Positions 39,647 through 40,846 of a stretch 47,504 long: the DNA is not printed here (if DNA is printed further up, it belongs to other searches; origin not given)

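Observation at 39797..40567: C-terminus of the giant protein is a paralog of the IleRS C-terminal domain encoded 3 kb away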

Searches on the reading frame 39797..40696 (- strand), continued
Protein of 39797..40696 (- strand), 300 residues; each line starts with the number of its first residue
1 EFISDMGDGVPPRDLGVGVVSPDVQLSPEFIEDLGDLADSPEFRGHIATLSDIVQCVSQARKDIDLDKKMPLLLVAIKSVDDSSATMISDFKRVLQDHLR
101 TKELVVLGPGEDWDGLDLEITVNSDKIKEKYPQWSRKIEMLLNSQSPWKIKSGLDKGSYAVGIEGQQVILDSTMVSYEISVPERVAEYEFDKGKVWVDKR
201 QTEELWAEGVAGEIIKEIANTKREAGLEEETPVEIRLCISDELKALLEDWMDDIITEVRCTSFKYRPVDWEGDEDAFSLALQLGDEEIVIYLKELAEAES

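Call 64: predict_structure(alignment_id=A5)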
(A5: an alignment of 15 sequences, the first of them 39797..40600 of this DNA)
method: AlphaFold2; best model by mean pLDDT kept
length: 268 residues; sequences in the alignment: 15
mean_pLDDT: 88.4   pTM: 0.77
mean pLDDT of the five models: 88.4, 88.3, 88.1, 87.8, 87.6
residues with pLDDT >= 90: 166; 70-90: 90; 50-70: 7; < 50: 5
segments of 3 or more residues with pLDDT < 50: 266-268
pLDDT, mean of each block of 10 residues (from residue 1): 61 87 94 84 96 93 92 94 93 95 93 92 91 91 94 94 94 90 89 83 90 91 87 86 82 86 59
secondary structure, 60 per line:
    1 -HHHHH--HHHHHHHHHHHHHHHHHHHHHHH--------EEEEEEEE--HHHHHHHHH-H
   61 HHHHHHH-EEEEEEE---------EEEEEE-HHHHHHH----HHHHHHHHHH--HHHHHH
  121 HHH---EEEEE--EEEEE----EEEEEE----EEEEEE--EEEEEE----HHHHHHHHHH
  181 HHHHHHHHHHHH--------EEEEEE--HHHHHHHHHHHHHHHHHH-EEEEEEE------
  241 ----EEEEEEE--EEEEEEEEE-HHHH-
elements in order: H2-6 H9-31 E40-47 H50-58 H60-67 E69-75 E85-90 H92-98 H103-112 H115-123 E127-131 E134-138 E143-148 E153-158 E161-166 H171-192 E201-206 H209-226 E228-234 E245-251 E254-262 H264-267

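Call 68: fold_search(model_id=the predicted structure, library=pdb)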
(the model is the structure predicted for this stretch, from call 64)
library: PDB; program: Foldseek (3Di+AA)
matches with E <= 10: 718; with E <= 0.001: 8
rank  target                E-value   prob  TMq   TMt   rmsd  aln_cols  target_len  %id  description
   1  8c8v                  3.8e-16  1.00  0.62  0.19   6.4       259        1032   17  Priestia megaterium mupirocin-resistant isoleucyl-tRNA synthetase 2 with a fully-resolved C-terminal tRNA-binding domain (released 2023-08-16)
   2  8c9d                  5.4e-16  1.00  0.62  0.19   6.7       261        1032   18  Priestia megaterium W130Q mutant of type 2 isoleucyl-tRNA synthetase complexed with an isoleucyl-adenylate analogue (released 2023-08-16)
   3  8c8w                  8.2e-16  1.00  0.62  0.19   6.5       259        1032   17  Priestia megaterium mupirocin hyper-resistant HIGH motif mutant of type 2 isoleucyl-tRNA synthetase complexed with an is (released 2023-08-16)
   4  8wnd_A                8.8e-14  1.00  0.57  0.16  11.8       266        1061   15  Crystal structure of Saccharomyces cerevisiae isoleucyl-tRNA synthetase in complex with tRNA(Ile) and isoleucine (released 2024-10-09)
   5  8z1p_A                2.9e-13  1.00  0.55  0.17   8.4       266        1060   16  Crystal structure of Saccharomyces cerevisiae isoleucyl-tRNA synthetase in complex with a mimic tRNA(Met) and isoleuci (released 2024-12-18)
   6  8c8u                  3.1e-13  1.00  0.62  0.19   6.7       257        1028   16  Priestia megaterium mupirocin-resistant isoleucyl-tRNA synthetase 2 complexed with mupirocin (released 2023-08-23)
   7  8wnd_B                5.6e-06  1.00  0.47  0.14   3.5       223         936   11  Crystal structure of Saccharomyces cerevisiae isoleucyl-tRNA synthetase in complex with tRNA(Ile) and isoleucine (released 2024-10-09)
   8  7wrs_B                6.0e-04  1.00  0.27  0.26   2.7        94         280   20  Crystal structure of the chicken isoleucyl-tRNA synthetase 1 (IARS1) UNE-I complexed with glutamyl-tRNA synthetase 1 ( (released 2022-11-23)
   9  9wqs                  2.0e-03  1.00  0.33  0.10  10.5       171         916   12  Crystal structure of Saccharomyces cerevisiae isoleucyl-tRNA synthetase in complex with reveromycin A and isoleucine (released 2026-04-08)
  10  9wqt                  4.6e-03  1.00  0.34  0.10   9.6       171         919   11  Crystal structure of Saccharomyces cerevisiae isoleucyl-tRNA synthetase in complex with reveromycin A and isoleucine (released 2026-04-08)
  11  7d5c                  4.9e-03  1.00  0.32  0.10   9.0       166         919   10  IleRS in complex with a tRNA site inhibitor (released 2021-02-24)
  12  4xkz                  1.3e-02  1.00  0.26  0.27   4.2        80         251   16  Crystal structure of the C-terminal anticodon loop binding domain of a valyl-tRNA synthetase from Pseudomonas aeruginosa (released 2015-02-11)
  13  1gax_A                8.6e-02  0.87  0.28  0.09  15.6       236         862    8  CRYSTAL STRUCTURE OF THERMUS THERMOPHILUS VALYL-TRNA SYNTHETASE COMPLEXED WITH TRNA(VAL) AND VALYL-ADENYLATE ANALOGUE (released 2000-12-06)
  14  7lit                  1.2e-01  0.66  0.19  0.20  15.9       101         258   10  Thermotoga maritima Encapsulin Nanocompartment Pore Mutant S7G (released 2022-02-09)
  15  7lim                  2.0e-01  0.35  0.18  0.19  16.1       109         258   10  Thermotoga maritima Encapsulin Nanocompartment Pore Mutant S6E (released 2022-02-09)
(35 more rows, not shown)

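Call 73: search_protein_families(library=pfam, proteins=[P0086, P0113, P0139, P0150, P0102, P0116, P0089, P0098, P0122, P0092], max_evalue=0.001)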
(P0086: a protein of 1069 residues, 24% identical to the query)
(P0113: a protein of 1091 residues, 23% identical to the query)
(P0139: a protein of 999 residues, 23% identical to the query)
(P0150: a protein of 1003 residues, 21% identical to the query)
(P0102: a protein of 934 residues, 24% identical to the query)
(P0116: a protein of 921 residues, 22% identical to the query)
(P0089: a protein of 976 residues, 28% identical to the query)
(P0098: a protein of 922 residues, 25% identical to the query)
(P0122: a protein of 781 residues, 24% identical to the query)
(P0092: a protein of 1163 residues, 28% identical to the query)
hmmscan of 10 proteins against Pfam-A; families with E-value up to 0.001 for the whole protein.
P0086 (1069 aa): 6 families
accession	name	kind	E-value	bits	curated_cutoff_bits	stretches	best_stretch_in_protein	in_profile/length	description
PF05763.18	DUF835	-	4.8e-28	98.1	33.1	1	940-1066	10-136/136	Protein of unknown function (DUF835)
PF08264.19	Anticodon_1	-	2.1e-13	50.8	25.1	1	465-591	1-144/148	Anticodon-binding domain of tRNA ligase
PF19302.4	DUF5915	-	2e-11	44.2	27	1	611-802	2-191/195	Domain of unknown function (DUF5915)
PF14520.12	HHH_5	-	3.5e-09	37.4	27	1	816-867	5-56/57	Helix-hairpin-helix domain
PF00133.28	tRNA-synt_1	-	5.7e-06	25.8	22.7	1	80-469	134-194/414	tRNA synthetases class I (I, L, M and V)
PF13248.11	Zn_ribbon_3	-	0.00026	20.8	27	1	880-903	2-25/26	zinc-ribbon domain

P0113 (1091 aa): 7 families
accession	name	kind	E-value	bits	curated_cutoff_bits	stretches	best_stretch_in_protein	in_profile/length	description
PF05763.18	DUF835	-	4.2e-32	111.2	33.1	1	951-1083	3-135/136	Protein of unknown function (DUF835)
PF19302.4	DUF5915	-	2.3e-13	50.5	27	1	582-772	4-192/195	Domain of unknown function (DUF5915)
PF08264.19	Anticodon_1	-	2.6e-11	44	25.1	1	436-561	2-145/148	Anticodon-binding domain of tRNA ligase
PF12773.13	DZR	-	1.7e-06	28.5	27.3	0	242-313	11-45/45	Double zinc ribbon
PF17032.10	Zn_ribbon_15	-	3.6e-06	28.1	28.9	0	242-313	36-73/73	zinc-ribbon family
PF13248.11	Zn_ribbon_3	-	3e-05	23.7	27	1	853-874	5-26/26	zinc-ribbon domain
PF13240.11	Zn_Ribbon_1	-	0.00024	21.2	25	1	853-874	2-23/23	zinc-ribbon domain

P0139 (999 aa): 7 families
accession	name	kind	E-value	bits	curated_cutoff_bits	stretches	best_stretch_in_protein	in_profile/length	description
PF05763.18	DUF835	-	7.4e-20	71.6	33.1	1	878-981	15-121/136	Protein of unknown function (DUF835)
PF19302.4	DUF5915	-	2.1e-12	47.4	27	1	575-746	23-192/195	Domain of unknown function (DUF5915)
PF17032.10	Zn_ribbon_15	-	5.9e-08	33.8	28.9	0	815-843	45-73/73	zinc-ribbon family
PF08264.19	Anticodon_1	-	4.7e-07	30.2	25.1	1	416-540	1-147/148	Anticodon-binding domain of tRNA ligase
PF12773.13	DZR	-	3.5e-05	24.3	27.3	0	825-847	1-23/45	Double zinc ribbon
PF13240.11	Zn_Ribbon_1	-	7e-05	22.9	25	1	824-846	1-23/23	zinc-ribbon domain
PF13248.11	Zn_ribbon_3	-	0.00058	19.7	27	0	824-846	4-26/26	zinc-ribbon domain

P0150 (1003 aa): 9 families
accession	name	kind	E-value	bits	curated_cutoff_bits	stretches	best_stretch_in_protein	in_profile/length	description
PF05763.18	DUF835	-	2e-18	66.9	33.1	1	882-987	14-122/136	Protein of unknown function (DUF835)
PF08264.19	Anticodon_1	-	3.7e-15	56.5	25.1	1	421-545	1-147/148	Anticodon-binding domain of tRNA ligase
PF19302.4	DUF5915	-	9.2e-08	32.3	27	1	580-726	23-169/195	Domain of unknown function (DUF5915)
PF13240.11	Zn_Ribbon_1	-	2e-06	27.9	25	1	830-851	2-23/23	zinc-ribbon domain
PF13248.11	Zn_ribbon_3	-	5.6e-06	26.1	27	1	830-851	5-26/26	zinc-ribbon domain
PF14520.12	HHH_5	-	7.2e-06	26.8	27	1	763-812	4-53/57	Helix-hairpin-helix domain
PF12773.13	DZR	-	1.2e-05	25.8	27.3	0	830-852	1-23/45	Double zinc ribbon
PF17032.10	Zn_ribbon_15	-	7.6e-05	23.9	28.9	0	827-848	52-73/73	zinc-ribbon family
PF12826.13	HHH_2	-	9.1e-05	23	27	0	765-815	7-56/64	Helix-hairpin-helix motif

P0102 (934 aa): 5 families
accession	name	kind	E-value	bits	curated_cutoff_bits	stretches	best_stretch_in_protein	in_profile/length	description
PF08264.19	Anticodon_1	-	8.7e-13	48.8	25.1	1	488-614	1-145/148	Anticodon-binding domain of tRNA ligase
PF19302.4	DUF5915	-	4.3e-07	30.1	27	1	653-807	23-177/195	Domain of unknown function (DUF5915)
PF11731.14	Cdd1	-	0.00027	21.5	25.5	1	832-875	3-46/86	Pathogenicity locus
PF00133.28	tRNA-synt_1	-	0.00055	19.3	22.7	1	108-270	141-185/414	tRNA synthetases class I (I, L, M and V)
PF17032.10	Zn_ribbon_15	-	0.00086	20.5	28.9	0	897-922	47-72/73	zinc-ribbon family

P0116 (921 aa): 3 families
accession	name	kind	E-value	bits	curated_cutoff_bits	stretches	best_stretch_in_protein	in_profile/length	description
PF13248.11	Zn_ribbon_3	-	1.5e-06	27.9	27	0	894-915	2-23/26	zinc-ribbon domain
PF19302.4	DUF5915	-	9e-05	22.5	27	1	646-796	25-175/195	Domain of unknown function (DUF5915)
PF17032.10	Zn_ribbon_15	-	0.00048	21.3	28.9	0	868-914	26-72/73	zinc-ribbon family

P0089 (976 aa): 2 families
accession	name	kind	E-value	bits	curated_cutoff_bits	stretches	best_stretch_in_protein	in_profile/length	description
PF02037.33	SAP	-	2.9e-14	52.7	23.9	2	601-632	6-37/37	SAP domain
PF18953.6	SAP_new25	-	1.8e-11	43.9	26.3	2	659-693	10-44/51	SAP domain-containing new25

P0098 (922 aa): 2 families
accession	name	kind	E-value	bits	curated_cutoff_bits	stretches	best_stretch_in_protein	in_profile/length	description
PF18953.6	SAP_new25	-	6.6e-17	61.3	26.3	2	607-637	10-40/51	SAP domain-containing new25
PF02037.33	SAP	-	1.3e-13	50.6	23.9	2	606-635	6-35/37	SAP domain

P0122 (781 aa): 2 families
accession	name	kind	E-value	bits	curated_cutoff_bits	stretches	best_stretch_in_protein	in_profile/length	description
PF18953.6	SAP_new25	-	6.6e-15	54.9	26.3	2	407-442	10-45/51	SAP domain-containing new25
PF02037.33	SAP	-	3.1e-12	46.2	23.9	2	463-493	6-36/37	SAP domain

P0092 (1163 aa): 2 families
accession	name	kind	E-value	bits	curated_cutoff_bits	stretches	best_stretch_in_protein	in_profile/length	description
PF18953.6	SAP_new25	-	4e-19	68.4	26.3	3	846-883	10-46/51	SAP domain-containing new25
PF02037.33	SAP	-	7.3e-15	54.6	23.9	2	845-875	6-36/37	SAP domain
